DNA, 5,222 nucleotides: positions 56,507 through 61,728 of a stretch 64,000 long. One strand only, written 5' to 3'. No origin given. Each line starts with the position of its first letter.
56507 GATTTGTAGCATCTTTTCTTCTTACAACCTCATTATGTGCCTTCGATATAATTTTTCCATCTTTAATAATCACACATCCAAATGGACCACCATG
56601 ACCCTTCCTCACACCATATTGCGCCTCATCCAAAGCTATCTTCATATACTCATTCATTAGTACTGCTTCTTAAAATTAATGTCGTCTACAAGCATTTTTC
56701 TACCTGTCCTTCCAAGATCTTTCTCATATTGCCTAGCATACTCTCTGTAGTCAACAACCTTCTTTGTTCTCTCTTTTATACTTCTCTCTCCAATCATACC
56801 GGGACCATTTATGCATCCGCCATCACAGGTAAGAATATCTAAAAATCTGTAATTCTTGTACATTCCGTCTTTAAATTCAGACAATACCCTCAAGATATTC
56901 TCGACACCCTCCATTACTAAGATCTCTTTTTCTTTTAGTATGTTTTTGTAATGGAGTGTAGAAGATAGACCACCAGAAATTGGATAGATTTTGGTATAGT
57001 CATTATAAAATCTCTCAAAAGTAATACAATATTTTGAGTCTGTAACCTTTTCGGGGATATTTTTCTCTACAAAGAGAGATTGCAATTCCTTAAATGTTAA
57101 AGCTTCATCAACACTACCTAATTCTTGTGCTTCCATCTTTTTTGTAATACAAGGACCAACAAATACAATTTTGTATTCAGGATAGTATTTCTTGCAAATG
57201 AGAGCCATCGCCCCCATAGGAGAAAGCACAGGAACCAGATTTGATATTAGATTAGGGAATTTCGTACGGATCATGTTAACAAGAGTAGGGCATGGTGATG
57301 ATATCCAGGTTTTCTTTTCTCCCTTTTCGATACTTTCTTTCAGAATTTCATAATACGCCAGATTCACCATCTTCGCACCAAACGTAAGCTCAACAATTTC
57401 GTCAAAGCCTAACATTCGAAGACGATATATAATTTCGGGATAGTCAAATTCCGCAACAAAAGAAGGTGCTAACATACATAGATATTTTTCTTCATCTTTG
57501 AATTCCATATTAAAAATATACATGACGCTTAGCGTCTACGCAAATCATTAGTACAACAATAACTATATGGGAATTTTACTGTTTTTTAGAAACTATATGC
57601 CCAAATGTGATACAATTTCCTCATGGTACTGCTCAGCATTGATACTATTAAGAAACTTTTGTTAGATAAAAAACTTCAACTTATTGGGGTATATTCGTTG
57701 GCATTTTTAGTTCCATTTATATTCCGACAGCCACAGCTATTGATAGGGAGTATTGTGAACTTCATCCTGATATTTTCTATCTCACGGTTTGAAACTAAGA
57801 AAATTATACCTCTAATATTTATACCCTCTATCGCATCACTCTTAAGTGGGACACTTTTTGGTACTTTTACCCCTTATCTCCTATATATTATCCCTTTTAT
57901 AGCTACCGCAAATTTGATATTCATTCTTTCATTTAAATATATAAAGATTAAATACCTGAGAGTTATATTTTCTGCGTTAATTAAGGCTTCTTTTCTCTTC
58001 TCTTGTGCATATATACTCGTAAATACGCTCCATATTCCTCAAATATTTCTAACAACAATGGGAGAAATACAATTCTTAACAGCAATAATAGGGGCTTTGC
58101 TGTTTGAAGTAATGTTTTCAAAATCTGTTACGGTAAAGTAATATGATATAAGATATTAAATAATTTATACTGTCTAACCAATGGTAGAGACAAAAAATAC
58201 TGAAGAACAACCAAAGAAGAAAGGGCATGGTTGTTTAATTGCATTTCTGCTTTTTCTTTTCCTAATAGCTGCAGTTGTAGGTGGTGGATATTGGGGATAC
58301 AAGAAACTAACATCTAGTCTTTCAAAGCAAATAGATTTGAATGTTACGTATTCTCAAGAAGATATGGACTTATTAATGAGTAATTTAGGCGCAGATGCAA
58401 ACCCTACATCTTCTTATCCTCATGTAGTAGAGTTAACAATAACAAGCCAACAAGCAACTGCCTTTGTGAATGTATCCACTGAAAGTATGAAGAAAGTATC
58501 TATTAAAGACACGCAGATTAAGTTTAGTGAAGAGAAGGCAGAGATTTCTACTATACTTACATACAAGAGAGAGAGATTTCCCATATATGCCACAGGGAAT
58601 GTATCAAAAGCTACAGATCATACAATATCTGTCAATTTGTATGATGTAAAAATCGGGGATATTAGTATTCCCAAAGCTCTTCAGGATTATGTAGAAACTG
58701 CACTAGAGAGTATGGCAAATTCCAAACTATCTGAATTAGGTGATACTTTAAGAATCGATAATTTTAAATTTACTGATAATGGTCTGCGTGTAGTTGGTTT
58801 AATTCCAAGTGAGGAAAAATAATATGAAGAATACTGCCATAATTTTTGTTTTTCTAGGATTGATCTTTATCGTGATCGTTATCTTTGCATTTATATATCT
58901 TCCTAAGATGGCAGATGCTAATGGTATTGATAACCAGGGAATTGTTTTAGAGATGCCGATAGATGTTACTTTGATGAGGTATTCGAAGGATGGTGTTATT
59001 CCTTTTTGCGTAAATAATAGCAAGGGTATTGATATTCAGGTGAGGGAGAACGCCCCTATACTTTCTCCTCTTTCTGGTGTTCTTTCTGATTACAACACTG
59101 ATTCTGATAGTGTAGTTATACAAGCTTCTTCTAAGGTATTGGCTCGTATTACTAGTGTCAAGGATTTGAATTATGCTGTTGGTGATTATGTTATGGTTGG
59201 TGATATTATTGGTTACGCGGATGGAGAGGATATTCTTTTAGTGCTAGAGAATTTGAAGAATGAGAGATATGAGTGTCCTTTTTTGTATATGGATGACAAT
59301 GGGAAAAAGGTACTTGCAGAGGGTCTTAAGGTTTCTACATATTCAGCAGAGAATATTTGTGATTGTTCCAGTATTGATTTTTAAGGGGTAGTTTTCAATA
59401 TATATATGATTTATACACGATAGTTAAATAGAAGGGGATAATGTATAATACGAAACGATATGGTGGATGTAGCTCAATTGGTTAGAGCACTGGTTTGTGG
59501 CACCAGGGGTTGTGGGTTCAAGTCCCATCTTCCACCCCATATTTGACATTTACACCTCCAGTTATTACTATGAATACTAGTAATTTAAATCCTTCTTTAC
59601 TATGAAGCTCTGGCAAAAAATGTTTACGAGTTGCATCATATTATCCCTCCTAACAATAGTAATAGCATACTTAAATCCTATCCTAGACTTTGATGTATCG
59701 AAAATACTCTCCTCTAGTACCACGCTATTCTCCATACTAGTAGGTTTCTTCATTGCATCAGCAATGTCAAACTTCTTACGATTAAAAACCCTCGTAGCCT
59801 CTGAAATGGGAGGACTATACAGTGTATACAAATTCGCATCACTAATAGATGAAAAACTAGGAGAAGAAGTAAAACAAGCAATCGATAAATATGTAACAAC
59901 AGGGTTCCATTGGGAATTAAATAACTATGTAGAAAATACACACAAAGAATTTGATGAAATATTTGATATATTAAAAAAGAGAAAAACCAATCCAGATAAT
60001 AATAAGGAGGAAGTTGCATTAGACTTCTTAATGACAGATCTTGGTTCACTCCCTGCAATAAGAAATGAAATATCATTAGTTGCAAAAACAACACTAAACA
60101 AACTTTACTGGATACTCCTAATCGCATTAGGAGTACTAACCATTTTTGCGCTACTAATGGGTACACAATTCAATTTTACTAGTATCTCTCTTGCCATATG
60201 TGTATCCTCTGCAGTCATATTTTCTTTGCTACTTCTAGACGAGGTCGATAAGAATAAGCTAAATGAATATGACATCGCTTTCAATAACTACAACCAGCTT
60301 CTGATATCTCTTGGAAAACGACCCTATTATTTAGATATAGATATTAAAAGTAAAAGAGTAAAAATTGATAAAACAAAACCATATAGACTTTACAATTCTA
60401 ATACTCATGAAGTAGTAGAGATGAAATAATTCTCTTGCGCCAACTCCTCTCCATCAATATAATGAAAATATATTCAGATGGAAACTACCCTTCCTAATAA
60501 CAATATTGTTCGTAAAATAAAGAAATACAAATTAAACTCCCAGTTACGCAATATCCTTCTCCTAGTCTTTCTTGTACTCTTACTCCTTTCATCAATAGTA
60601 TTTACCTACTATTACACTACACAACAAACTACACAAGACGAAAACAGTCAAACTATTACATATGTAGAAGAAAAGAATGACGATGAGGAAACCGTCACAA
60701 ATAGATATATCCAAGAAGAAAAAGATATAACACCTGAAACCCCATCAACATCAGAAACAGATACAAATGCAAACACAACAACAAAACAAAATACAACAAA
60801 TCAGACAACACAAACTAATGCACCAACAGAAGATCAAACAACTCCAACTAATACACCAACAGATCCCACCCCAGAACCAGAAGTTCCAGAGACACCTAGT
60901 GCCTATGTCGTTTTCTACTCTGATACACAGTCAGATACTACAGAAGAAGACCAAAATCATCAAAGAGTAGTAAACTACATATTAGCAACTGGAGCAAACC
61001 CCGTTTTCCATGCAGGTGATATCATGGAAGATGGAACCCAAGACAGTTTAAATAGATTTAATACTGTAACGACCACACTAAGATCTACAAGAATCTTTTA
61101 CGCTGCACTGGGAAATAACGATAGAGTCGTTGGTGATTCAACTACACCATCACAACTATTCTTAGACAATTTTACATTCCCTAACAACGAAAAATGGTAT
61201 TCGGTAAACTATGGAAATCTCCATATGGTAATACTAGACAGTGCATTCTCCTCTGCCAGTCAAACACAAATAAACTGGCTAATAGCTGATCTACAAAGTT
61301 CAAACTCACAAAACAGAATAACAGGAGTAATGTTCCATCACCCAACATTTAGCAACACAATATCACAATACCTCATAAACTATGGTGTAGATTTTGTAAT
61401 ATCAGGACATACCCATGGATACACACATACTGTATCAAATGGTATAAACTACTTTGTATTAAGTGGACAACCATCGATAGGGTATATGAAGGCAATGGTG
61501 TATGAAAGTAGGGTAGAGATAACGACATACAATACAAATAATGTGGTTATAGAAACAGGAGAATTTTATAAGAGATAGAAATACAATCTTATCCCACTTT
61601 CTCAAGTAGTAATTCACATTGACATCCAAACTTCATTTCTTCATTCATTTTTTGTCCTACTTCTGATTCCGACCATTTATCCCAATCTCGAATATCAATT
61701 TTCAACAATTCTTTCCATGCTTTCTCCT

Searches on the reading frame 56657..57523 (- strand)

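Call 73: search_protein_families(library=pfam, proteins=[window:56657-57523:-], max_evalue=0.001)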
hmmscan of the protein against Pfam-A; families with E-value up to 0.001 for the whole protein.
window:56657-57523:- (288 aa): 1 family
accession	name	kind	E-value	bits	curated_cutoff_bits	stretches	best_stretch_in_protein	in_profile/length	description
PF02906.19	Fe_hyd_lg_C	-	4.8e-44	151.3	22.1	1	14-241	3-245/245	Iron only hydrogenase large subunit, C-terminal domain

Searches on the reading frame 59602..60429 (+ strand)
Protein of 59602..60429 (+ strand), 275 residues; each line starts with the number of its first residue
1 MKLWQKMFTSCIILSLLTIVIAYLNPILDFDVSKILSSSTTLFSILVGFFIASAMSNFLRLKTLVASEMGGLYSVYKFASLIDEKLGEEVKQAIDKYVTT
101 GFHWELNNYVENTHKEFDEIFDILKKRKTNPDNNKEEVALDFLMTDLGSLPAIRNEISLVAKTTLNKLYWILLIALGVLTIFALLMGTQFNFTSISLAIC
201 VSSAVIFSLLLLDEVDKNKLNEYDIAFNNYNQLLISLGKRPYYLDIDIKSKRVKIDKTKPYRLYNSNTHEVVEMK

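Call 73: search_protein_families(library=pfam, proteins=[window:59602-60429:+], max_evalue=0.001)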
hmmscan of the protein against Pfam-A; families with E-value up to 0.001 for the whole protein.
window:59602-60429:+ (275 aa): 1 family
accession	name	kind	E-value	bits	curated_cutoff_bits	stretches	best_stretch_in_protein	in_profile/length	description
PF14023.12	Bestrophin-like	-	5.9e-19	69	32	1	35-211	33-213/232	Bestrophin-like domain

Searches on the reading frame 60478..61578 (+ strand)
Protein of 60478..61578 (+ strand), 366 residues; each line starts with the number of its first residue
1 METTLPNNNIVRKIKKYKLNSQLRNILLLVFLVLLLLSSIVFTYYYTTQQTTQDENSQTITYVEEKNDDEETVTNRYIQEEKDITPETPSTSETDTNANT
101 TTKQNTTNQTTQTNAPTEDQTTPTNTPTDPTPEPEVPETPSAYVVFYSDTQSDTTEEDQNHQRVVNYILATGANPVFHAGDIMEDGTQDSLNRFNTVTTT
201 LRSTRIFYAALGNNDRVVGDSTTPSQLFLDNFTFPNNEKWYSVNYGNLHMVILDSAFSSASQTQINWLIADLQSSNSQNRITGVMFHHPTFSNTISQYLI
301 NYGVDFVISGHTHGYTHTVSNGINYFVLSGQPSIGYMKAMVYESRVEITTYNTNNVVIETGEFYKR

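Call 73: search_protein_families(library=pfam, proteins=[window:60478-61578:+], max_evalue=0.001)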
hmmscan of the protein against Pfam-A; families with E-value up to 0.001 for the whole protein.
window:60478-61578:+ (366 aa): 2 families
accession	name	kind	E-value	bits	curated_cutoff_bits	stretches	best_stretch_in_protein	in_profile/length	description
PF00149.33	Metallophos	-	1.5e-09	39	21.5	1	144-315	3-191/191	Calcineurin-like phosphoesterase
PF12850.12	Metallophos_2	-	2.3e-05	24.9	27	1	152-323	7-127/154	Calcineurin-like phosphoesterase superfamily domain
